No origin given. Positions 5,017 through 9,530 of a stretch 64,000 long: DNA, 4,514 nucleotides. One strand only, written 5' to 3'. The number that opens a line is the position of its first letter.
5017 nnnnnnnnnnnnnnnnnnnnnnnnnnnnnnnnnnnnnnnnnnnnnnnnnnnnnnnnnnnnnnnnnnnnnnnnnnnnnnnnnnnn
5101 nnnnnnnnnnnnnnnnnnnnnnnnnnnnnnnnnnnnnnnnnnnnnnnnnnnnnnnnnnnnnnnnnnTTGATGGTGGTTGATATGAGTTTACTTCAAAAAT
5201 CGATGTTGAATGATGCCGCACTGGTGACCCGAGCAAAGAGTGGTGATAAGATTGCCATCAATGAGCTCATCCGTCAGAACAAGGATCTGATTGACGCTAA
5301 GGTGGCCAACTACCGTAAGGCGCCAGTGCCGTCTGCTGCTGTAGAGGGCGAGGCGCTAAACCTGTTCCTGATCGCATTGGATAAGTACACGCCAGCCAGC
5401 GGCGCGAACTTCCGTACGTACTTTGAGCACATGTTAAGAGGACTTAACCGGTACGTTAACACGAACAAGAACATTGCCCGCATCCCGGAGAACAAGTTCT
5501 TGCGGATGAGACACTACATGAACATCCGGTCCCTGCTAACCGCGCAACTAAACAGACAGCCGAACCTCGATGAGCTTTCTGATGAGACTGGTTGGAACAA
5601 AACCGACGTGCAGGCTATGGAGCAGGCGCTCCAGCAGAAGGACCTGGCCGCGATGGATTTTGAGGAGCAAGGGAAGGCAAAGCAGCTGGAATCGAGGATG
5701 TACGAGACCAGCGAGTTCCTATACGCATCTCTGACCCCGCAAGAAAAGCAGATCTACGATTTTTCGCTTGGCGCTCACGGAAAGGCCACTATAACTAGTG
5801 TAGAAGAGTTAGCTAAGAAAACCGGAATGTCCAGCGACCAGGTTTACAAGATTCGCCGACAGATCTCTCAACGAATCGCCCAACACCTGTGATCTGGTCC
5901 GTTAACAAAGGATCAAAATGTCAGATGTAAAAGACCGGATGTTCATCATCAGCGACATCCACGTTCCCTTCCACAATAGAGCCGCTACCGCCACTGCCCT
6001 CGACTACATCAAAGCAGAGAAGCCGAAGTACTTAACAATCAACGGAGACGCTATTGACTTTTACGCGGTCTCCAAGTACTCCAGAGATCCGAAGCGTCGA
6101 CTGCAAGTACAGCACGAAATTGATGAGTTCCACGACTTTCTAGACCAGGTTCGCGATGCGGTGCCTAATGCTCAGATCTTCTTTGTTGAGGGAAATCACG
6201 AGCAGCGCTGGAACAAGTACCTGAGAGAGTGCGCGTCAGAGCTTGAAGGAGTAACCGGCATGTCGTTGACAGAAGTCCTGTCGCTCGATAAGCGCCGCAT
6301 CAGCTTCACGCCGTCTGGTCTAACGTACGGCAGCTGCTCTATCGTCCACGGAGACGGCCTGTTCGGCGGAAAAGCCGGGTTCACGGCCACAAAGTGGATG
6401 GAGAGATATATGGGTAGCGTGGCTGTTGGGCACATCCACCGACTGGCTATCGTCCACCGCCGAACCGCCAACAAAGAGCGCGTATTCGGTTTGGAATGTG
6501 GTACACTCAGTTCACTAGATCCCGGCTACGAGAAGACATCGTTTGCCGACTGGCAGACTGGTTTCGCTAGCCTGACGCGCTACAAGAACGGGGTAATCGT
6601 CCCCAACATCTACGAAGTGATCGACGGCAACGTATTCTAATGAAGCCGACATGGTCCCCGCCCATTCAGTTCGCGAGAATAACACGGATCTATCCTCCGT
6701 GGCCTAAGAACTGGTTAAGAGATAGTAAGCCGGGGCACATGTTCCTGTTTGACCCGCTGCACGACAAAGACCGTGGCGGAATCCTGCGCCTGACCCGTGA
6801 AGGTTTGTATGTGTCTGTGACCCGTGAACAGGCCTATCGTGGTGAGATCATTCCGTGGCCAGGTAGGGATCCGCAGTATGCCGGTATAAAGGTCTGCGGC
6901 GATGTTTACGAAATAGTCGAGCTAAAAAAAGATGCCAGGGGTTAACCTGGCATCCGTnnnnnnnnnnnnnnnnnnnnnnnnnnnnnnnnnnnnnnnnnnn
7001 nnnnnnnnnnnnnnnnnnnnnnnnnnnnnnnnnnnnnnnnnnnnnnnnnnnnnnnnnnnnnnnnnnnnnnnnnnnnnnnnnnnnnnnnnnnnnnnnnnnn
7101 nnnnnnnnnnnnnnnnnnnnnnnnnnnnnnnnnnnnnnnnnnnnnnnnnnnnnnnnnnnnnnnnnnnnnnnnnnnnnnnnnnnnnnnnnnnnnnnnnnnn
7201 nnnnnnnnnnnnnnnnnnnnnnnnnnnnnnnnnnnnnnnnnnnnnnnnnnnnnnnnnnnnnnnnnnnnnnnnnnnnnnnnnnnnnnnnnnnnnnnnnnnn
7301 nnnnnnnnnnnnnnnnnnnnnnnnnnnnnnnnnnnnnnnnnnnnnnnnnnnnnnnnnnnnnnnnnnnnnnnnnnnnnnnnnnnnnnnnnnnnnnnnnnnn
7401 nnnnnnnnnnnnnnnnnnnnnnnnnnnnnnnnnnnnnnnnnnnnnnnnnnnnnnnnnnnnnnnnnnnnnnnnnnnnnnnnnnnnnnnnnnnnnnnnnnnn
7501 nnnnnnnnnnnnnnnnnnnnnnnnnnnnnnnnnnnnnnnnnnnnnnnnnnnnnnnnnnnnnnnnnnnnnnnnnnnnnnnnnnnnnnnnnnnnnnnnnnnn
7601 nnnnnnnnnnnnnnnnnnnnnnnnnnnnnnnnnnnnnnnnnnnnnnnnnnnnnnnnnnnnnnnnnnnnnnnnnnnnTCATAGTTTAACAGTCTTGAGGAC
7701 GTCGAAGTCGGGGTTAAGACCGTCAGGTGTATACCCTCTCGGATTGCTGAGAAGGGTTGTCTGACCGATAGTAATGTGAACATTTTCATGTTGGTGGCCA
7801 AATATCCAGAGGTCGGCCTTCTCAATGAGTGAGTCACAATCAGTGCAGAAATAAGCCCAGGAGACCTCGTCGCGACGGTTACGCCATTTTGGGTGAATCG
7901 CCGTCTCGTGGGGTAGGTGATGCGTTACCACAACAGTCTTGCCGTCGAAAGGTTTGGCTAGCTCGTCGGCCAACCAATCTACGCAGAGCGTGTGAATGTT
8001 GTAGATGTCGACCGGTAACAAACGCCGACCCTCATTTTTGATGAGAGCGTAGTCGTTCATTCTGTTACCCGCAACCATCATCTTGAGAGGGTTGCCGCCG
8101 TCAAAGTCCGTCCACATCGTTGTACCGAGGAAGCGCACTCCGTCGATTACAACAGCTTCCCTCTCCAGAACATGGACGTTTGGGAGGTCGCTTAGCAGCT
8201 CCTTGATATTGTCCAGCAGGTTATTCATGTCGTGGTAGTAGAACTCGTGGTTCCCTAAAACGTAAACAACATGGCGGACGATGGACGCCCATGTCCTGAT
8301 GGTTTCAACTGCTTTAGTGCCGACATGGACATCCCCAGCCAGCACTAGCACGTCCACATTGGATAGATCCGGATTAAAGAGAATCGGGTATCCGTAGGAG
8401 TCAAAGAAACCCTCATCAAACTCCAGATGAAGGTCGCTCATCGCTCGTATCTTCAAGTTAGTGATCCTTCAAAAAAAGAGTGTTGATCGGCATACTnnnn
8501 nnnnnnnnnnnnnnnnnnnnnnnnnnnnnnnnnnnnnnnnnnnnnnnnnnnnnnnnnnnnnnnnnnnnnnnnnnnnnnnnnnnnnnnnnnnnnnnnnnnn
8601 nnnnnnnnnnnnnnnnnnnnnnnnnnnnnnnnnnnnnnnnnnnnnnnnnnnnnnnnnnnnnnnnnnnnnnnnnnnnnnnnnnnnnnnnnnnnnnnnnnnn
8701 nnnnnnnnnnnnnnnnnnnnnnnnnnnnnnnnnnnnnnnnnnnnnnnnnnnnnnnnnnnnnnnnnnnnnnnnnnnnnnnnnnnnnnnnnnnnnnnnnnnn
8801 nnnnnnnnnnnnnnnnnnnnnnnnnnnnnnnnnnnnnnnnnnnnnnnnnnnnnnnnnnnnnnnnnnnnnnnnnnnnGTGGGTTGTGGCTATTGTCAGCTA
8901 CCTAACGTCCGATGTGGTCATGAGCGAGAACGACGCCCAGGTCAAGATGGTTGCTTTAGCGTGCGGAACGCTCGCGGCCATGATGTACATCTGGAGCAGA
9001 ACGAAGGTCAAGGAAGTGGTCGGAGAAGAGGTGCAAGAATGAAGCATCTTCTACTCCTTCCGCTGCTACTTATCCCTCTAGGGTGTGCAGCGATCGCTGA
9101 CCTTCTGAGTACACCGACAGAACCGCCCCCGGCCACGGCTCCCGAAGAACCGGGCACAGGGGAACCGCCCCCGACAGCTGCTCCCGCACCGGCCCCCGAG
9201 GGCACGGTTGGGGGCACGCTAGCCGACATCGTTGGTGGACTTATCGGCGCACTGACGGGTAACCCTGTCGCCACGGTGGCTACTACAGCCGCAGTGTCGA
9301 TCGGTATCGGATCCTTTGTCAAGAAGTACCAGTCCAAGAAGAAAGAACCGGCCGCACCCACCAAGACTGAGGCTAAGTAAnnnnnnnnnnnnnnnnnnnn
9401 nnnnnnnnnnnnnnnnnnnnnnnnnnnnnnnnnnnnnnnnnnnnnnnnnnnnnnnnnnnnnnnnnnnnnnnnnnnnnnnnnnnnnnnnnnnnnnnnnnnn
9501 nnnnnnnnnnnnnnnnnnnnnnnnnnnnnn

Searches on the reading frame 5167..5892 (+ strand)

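Call 31: search_protein_families(library=phrogs, proteins=[window:5167-5892:+], max_evalue=0.001)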
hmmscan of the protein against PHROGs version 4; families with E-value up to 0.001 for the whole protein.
window:5167-5892:+ (241 aa): 1 family
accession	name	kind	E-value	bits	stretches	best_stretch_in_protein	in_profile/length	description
phrog_351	-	transcription regulation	3e-13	50.3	1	18-240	492-725/928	RNA polymerase sigma factor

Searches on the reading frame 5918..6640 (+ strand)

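Call 31: search_protein_families(library=phrogs, proteins=[window:5918-6640:+], max_evalue=0.001)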
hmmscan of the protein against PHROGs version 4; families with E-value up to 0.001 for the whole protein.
window:5918-6640:+ (240 aa): 5 families
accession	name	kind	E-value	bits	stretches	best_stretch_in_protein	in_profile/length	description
phrog_221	-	other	3.8e-39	135.9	1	4-234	110-348/367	metallo-phosphoesterase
phrog_20266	-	other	1.8e-26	94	1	10-130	179-308/450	metallo-phosphoesterase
phrog_1745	-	other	8.3e-06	25.7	1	7-104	286-392/542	DNA transfer protein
phrog_7339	-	DNA, RNA and nucleotide metabolism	0.00014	22.3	1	10-186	34-211/263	DNA repair exonuclease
phrog_1649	-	other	0.00014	21.6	1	7-99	37-108/308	metallo-phosphoesterase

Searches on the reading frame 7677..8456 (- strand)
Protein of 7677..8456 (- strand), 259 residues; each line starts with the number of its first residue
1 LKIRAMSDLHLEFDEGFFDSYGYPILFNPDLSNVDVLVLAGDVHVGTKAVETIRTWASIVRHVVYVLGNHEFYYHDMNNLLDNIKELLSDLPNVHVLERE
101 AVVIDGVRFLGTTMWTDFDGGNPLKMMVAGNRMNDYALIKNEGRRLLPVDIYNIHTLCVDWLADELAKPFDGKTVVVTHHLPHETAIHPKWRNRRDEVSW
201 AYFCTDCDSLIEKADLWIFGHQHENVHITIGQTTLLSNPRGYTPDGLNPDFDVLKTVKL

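Call 60: search_protein_families(library=pfam, proteins=[window:7677-8456:-], max_evalue=0.001)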
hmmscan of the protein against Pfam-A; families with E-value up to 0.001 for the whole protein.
window:7677-8456:- (259 aa): 2 families
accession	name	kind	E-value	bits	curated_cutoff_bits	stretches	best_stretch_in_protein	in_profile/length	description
PF00149.33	Metallophos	-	1.8e-14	55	21.5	1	1-224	1-190/191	Calcineurin-like phosphoesterase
PF12850.12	Metallophos_2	-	5.2e-07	30.2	27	1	1-100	1-80/154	Calcineurin-like phosphoesterase superfamily domain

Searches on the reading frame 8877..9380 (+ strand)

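Call 60: search_protein_families(library=pfam, proteins=[window:8877-9380:+], max_evalue=0.001)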
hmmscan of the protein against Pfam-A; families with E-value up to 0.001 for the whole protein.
window:8877-9380:+ (167 aa): 1 family
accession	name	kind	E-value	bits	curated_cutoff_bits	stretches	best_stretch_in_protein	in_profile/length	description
PF20159.5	YidB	-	7.8e-05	23.4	24.3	1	99-154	8-62/132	YidB-like protein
